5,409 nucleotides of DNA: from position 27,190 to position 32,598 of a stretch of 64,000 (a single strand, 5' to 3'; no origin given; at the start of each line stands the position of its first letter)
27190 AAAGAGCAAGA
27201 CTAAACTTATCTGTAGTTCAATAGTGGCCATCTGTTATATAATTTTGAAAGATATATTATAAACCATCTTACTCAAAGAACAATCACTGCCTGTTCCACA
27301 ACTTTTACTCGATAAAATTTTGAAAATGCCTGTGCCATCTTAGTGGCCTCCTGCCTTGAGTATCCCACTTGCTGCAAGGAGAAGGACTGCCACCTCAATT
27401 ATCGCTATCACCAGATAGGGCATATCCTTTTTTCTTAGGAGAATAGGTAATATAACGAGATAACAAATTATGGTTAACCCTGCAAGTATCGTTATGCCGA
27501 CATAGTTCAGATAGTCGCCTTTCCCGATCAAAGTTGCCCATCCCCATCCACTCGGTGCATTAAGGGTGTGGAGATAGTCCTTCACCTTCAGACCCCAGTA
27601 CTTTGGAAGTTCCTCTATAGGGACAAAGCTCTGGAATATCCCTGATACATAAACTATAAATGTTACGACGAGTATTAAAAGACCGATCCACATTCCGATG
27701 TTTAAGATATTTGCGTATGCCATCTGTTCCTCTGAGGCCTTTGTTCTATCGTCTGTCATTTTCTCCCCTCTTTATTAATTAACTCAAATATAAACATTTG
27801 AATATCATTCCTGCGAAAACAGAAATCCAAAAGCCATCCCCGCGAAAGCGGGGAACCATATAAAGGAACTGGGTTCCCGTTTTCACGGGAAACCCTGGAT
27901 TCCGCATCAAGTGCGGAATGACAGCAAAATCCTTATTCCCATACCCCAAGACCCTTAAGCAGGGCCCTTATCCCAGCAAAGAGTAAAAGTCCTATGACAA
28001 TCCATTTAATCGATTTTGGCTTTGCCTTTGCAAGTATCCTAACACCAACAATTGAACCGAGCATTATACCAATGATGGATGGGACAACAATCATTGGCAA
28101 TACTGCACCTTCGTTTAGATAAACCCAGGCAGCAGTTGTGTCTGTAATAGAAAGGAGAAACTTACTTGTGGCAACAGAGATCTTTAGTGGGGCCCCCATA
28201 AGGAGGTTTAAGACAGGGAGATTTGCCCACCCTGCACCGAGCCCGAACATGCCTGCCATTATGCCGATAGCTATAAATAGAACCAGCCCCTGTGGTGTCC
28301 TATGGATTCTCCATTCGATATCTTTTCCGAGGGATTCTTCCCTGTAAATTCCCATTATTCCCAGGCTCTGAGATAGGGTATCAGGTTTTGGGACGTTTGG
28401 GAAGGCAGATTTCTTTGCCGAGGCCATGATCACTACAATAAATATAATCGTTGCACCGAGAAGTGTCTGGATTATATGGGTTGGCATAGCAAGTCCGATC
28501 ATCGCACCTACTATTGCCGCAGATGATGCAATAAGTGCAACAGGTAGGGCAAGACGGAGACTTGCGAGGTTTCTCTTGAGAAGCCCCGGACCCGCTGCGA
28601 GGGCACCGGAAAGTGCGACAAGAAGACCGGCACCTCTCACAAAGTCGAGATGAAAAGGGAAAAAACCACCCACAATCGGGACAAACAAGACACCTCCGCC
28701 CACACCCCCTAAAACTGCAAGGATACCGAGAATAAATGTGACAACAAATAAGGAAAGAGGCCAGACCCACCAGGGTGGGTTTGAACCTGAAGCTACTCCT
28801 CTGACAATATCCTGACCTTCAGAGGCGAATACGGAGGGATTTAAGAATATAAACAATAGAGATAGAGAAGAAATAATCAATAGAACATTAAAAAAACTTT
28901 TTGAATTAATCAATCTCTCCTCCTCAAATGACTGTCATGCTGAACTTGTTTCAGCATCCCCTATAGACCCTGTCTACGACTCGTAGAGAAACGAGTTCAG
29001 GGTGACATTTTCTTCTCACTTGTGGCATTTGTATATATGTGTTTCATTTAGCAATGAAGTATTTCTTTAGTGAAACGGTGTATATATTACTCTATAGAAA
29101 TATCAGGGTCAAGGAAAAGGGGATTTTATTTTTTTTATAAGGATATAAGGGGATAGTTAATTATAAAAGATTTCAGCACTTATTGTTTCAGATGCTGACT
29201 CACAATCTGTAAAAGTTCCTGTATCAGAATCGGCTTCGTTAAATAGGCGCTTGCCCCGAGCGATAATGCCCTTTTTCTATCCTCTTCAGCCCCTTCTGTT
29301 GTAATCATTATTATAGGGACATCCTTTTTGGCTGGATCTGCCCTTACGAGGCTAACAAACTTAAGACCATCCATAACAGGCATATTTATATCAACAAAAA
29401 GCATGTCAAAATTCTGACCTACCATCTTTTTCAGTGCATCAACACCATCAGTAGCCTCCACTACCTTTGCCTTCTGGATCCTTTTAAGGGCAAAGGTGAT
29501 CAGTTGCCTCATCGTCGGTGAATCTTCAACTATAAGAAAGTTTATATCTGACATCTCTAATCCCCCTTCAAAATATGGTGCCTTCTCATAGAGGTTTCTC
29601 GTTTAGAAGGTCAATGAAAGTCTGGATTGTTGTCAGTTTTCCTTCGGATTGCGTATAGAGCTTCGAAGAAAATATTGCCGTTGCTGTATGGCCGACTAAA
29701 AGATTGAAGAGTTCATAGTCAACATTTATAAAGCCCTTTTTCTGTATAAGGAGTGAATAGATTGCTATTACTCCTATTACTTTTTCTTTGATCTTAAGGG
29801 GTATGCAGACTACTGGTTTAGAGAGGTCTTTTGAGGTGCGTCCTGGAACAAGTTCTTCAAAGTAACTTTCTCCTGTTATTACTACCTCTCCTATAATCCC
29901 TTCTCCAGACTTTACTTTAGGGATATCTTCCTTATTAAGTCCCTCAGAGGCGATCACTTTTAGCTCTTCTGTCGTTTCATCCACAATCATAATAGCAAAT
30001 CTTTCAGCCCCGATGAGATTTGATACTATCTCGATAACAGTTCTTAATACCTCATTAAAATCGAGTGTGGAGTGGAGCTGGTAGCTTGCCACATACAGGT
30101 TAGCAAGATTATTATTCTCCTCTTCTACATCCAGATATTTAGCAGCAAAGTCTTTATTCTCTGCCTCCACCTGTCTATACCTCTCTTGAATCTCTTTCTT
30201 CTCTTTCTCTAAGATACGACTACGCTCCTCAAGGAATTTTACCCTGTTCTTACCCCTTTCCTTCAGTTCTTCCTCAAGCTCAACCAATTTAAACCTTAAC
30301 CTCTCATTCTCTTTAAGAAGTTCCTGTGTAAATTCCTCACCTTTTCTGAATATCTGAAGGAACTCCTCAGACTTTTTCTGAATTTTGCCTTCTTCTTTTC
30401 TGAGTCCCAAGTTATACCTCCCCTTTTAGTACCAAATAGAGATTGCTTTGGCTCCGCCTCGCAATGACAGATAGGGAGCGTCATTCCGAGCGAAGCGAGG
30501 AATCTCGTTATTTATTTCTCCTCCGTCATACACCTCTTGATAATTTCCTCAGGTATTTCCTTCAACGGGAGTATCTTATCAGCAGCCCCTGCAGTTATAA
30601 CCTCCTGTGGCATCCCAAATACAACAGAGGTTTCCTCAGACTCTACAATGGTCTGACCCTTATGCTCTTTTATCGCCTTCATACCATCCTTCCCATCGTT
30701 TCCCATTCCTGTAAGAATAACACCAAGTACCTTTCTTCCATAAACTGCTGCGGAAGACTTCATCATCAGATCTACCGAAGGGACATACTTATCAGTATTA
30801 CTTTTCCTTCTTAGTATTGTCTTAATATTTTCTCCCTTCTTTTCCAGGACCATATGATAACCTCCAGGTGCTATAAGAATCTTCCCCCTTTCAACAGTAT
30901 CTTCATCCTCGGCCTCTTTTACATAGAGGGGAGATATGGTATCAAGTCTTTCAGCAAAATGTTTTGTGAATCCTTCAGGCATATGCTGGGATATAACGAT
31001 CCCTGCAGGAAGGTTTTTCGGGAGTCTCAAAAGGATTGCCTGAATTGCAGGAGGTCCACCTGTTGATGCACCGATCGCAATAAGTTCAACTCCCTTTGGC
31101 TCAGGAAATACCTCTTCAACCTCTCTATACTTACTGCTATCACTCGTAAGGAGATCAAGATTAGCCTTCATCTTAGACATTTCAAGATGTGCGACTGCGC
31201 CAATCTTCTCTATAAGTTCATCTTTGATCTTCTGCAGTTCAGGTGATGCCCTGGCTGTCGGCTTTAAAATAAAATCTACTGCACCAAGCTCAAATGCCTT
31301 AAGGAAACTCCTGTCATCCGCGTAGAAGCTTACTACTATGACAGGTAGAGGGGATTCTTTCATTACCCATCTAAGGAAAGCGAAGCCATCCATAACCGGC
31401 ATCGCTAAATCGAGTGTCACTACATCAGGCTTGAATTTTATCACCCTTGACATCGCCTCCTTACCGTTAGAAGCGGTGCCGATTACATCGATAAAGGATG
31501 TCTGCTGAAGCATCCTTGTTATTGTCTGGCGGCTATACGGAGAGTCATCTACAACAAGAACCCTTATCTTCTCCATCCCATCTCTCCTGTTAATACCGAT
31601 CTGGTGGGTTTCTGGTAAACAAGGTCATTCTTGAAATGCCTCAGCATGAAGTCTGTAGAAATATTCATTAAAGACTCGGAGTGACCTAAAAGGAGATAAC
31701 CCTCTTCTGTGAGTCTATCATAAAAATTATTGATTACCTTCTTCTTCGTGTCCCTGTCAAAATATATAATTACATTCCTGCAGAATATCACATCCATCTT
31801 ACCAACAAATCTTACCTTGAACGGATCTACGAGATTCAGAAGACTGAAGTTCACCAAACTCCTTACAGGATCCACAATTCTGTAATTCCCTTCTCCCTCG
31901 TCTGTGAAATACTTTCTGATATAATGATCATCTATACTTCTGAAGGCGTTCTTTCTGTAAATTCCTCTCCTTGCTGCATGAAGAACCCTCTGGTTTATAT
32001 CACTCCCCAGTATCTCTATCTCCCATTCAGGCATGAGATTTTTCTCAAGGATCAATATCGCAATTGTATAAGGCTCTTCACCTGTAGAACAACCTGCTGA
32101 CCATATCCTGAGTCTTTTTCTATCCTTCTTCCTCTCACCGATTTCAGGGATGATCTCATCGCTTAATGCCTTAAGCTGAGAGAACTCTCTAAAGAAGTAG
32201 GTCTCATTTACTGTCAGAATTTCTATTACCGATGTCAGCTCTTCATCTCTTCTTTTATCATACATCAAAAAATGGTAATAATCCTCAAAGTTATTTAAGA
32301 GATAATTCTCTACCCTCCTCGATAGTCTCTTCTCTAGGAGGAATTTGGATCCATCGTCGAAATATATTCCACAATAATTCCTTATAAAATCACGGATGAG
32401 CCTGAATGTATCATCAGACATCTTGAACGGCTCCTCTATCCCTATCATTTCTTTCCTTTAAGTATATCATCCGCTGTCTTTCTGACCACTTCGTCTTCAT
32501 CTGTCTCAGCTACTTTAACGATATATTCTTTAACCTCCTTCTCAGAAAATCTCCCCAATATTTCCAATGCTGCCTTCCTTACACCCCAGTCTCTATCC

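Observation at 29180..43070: Complete chemosensory operon with atypical accessory proteins: ExeA-like AAA+ ATPase next to an extended CheW, a 20-repeat HEAT protein and a GAF/coiled-coil protein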

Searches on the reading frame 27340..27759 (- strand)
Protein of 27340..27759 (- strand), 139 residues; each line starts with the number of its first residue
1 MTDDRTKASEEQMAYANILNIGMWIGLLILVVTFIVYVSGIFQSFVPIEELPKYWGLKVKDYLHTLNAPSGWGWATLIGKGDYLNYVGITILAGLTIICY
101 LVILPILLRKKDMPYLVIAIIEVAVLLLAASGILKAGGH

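Call 4: search_protein_families(library=pfam, proteins=[window:27340-27759:-], max_evalue=0.01)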
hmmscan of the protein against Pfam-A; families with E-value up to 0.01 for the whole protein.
window:27340-27759:- (139 aa): 1 family
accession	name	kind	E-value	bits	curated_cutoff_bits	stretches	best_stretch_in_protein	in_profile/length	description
PF07843.16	DUF1634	-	0.0018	18.8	27.5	1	16-129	2-100/102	Protein of unknown function (DUF1634)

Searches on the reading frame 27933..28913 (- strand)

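Call 4: search_protein_families(library=pfam, proteins=[window:27933-28913:-], max_evalue=0.01)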
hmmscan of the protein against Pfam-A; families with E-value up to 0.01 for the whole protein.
window:27933-28913:- (326 aa): 1 family
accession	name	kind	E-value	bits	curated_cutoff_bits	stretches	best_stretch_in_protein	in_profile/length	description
PF01925.25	TauE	-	3.2e-34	119.1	32.6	1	55-316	1-236/237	Sulfite exporter TauE/SafE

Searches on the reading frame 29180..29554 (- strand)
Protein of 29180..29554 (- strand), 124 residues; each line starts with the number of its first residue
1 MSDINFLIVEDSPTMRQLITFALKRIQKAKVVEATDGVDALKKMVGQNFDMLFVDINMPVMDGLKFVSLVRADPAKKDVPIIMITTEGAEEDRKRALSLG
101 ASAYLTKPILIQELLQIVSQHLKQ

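Call 4: search_protein_families(library=pfam, proteins=[window:29180-29554:-], max_evalue=0.01)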
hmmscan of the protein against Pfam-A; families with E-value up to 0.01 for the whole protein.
window:29180-29554:- (124 aa): 1 family
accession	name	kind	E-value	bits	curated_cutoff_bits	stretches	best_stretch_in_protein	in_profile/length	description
PF00072.30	Response_reg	-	9.5e-29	100.2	30.2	1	7-118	2-110/111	Response regulator receiver domain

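Call 6: search_protein_families(library=ncbifam, proteins=[window:29180-29554:-], max_evalue=0.001)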
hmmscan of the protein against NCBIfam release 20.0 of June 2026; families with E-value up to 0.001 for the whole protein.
window:29180-29554:- (124 aa): 98 families (the best 25 are shown)
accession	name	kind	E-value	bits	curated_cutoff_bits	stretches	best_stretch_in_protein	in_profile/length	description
NF007901.0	PRK10610.1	equivalog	4.5e-25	88.2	189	1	3-111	5-113/129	chemotaxis response regulator CheY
TIGR02154.1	PhoB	equivalog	1.2e-21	77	296.2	1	5-121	4-119/226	phosphate regulon transcriptional regulator PhoB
NF008099.0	PRK10841.1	equivalog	1.1e-20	73.1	920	1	2-121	823-939/949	two-component system sensor histidine kinase RcsC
NF008318.0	PRK11107.1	equivalog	1.8e-20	72.7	890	1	3-122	667-785/920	two-component sensor histidine kinase BarA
NF011874.0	PRK15347.1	equivalog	1.3e-19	69.8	852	1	5-119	692-807/921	two component system sensor kinase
NF001965.0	PRK00742.1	subfamily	2.3e-19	69.8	293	1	2-112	2-113/357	chemotaxis-specific protein-glutamate methyltransferase CheB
NF053854.1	RespRegPhoBBctds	equivalog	2.7e-19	69.4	270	1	7-120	2-113/225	two-component system response regulator PhoB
NF041866.1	EpsW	equivalog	5.4e-19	68.1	200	1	6-123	8-126/131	exopolysaccharide biosynthesis response regulator EpsW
NF007969.0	PRK10693.1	equivalog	1.8e-18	66.6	329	1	4-110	8-111/337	two-component system response regulator RssB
NF007135.0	PRK09581.1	equivalog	1.9e-18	66.5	474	1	6-115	5-113/457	PleD family two-component system response regulator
NF040534.1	resp_reg_YycF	equivalog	2.8e-18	66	340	1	6-123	3-116/231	response regulator YycF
NF033120.0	vanR_FM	exception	6.7e-18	65.2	460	1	1-123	1-119/231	vancomycin resistance response regulator transcription factor, VanR-F/VanR-M family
NF045944.1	ResRegRpaBCyano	equivalog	8.1e-18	64.6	330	1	7-120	1-110/229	response regulator transcription factor RpaB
NF007546.0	PRK10161.1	equivalog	1.8e-17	63.7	471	1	6-117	5-115/229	phosphate response regulator transcription factor PhoB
NF041367.1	CheY_Halo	equivalog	6e-17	62.1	200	1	7-119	2-111/114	chemotaxis protein CheY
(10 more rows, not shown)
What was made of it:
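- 29180..29554 (-): Terminal single-domain CheY (124 aa). Calls 4, 6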

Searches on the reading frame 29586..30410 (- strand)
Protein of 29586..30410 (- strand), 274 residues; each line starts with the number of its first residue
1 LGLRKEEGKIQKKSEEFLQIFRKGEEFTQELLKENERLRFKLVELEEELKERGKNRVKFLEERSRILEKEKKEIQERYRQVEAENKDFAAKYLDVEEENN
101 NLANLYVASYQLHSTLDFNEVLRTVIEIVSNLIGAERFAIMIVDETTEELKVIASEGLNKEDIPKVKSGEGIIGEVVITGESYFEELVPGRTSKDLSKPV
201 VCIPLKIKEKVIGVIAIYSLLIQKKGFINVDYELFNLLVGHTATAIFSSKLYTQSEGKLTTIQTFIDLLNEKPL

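Call 3: search_protein_families(library=pfam, proteins=[window:29586-30410:-], max_evalue=0.01)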
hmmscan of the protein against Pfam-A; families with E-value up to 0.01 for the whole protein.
window:29586-30410:- (274 aa): 3 families
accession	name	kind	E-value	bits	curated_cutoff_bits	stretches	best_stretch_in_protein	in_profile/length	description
PF13492.12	GAF_3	-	1.1e-15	58.6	27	1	119-246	3-127/129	GAF domain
PF13185.12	GAF_2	-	5.4e-10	40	28.6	1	116-246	2-135/136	GAF domain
PF01590.32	GAF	-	4.2e-07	31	22.4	1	117-246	1-133/133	GAF domain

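Call 6: search_protein_families(library=ncbifam, proteins=[window:29586-30410:-], max_evalue=0.001)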
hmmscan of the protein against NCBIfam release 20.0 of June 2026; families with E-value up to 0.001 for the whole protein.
window:29586-30410:- (274 aa): 3 families
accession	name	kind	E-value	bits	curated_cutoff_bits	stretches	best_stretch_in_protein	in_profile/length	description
TIGR01817.1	nifA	equivalog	2.8e-07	29.7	528.85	1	100-222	2-133/534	nif-specific transcriptional activator NifA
NF007896.0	PRK10600.1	equivalog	7.3e-05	21.6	578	1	65-149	214-295/598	nitrate/nitrite two-component system sensor histidine kinase NarX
NF008184.0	PRK10935.1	equivalog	0.00039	19.2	553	1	60-164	208-309/565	nitrate/nitrite two-component system sensor histidine kinase NarQ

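Call 43: search_solved_structures(query=window:29586-30410:-, max_evalue=0.01)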
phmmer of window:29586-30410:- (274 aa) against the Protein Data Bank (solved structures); distinct sequences matched with E-value up to 0.01: 6.
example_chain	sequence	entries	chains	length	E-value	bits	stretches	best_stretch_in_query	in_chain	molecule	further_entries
5w10_A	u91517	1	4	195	2.6e-08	36.9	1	95-252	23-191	cGMP-specific phosphodiesterase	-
1ykd_A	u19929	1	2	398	5.5e-06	29.3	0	119-177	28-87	adenylate cyclase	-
4g3k_A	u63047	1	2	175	2.7e-05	27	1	102-256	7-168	Transcriptional regulator nlh1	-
4g3w_A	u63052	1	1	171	3.2e-05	26.8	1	102-250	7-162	Transcriptional regulator nlh1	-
3ci6_A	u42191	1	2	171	0.0059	19.3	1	108-219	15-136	Phosphoenolpyruvate-protein phosphotransferase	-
4g3v_A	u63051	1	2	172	0.0085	18.8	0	115-249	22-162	Transcriptional regulator nlh2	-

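Call 55: find_related_loci(query=A3, collection=metagenome_contigs, flank=10000)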
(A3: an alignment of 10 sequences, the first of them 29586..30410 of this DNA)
Query A3 (274 aa) in metagenome_contigs; peptide patterns used: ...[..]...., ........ (x = any residue, [..] = any of these).
600 stretches matched a pattern (row limit reached: there are more); 540 encode a relative of the query (tblastn E <= 1e-3); the best 80 are kept; 80 distinct loci.
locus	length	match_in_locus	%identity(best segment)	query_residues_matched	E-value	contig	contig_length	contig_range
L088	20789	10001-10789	68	10-273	2e-115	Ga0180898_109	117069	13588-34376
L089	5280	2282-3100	66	2-273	9e-116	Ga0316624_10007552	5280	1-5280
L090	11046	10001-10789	68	10-273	1e-115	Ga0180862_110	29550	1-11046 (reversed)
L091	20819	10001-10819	67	3-273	7e-115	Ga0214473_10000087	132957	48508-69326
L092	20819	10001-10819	66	3-273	2e-113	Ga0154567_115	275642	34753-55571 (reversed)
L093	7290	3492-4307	64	2-272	2e-113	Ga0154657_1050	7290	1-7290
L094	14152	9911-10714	66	7-273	2e-113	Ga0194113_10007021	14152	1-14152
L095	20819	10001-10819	66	3-273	2e-113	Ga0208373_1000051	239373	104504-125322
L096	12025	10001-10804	66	7-273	2e-113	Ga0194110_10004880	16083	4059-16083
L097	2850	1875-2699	67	2-273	1e-117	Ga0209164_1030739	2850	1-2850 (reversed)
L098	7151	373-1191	66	2-273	4e-113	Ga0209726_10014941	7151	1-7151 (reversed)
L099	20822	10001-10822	66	2-273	5e-113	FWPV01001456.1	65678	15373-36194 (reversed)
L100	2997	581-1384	65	7-273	4e-116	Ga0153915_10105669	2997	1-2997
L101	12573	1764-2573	66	9-273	8e-113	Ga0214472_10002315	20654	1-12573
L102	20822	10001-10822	65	2-273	2e-112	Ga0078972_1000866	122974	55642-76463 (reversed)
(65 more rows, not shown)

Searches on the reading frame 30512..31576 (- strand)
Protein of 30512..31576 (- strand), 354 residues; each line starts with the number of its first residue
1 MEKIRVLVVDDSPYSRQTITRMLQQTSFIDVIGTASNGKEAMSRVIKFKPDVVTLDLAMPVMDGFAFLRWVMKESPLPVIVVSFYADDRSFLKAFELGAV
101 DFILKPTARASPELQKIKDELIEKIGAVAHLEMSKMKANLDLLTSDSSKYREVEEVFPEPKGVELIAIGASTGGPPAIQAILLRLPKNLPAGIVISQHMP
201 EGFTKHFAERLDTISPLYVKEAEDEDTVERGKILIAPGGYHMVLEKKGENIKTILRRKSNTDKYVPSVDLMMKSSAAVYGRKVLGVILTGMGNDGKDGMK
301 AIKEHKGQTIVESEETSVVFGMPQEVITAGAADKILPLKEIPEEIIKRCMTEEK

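Call 3: search_protein_families(library=pfam, proteins=[window:30512-31576:-], max_evalue=0.01)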
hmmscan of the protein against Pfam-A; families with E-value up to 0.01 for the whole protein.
window:30512-31576:- (354 aa): 2 families
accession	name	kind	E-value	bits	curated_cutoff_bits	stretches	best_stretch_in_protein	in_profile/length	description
PF01339.22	CheB_methylest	-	7.1e-65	218.4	24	1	166-345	1-174/174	CheB methylesterase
PF00072.30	Response_reg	-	6.1e-25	88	30.2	1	6-109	1-103/111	Response regulator receiver domain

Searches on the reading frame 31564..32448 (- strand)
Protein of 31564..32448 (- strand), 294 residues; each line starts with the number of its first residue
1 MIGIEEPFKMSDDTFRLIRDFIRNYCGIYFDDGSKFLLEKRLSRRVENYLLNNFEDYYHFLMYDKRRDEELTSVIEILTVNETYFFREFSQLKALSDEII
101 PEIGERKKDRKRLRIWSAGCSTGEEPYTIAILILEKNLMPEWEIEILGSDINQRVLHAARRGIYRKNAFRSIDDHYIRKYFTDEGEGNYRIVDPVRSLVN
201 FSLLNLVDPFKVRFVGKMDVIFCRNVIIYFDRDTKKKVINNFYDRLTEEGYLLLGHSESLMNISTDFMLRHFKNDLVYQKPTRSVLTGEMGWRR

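Call 3: search_protein_families(library=pfam, proteins=[window:31564-32448:-], max_evalue=0.01)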
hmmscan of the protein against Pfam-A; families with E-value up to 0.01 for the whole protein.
window:31564-32448:- (294 aa): 3 families
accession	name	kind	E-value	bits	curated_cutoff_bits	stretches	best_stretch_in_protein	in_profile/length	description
PF01739.24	CheR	-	2.6e-60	203.7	27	1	81-268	1-187/195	CheR methyltransferase, SAM binding domain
PF03705.20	CheR_N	-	3.3e-10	39.9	27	1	15-64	3-52/53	CheR methyltransferase, all-alpha domain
PF08242.18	Methyltransf_12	-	7e-05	23.9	30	1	133-252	14-98/98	Methyltransferase domain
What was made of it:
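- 31564..32448 (-): cheR methyltransferase (294 aa, no TPR). Call 3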
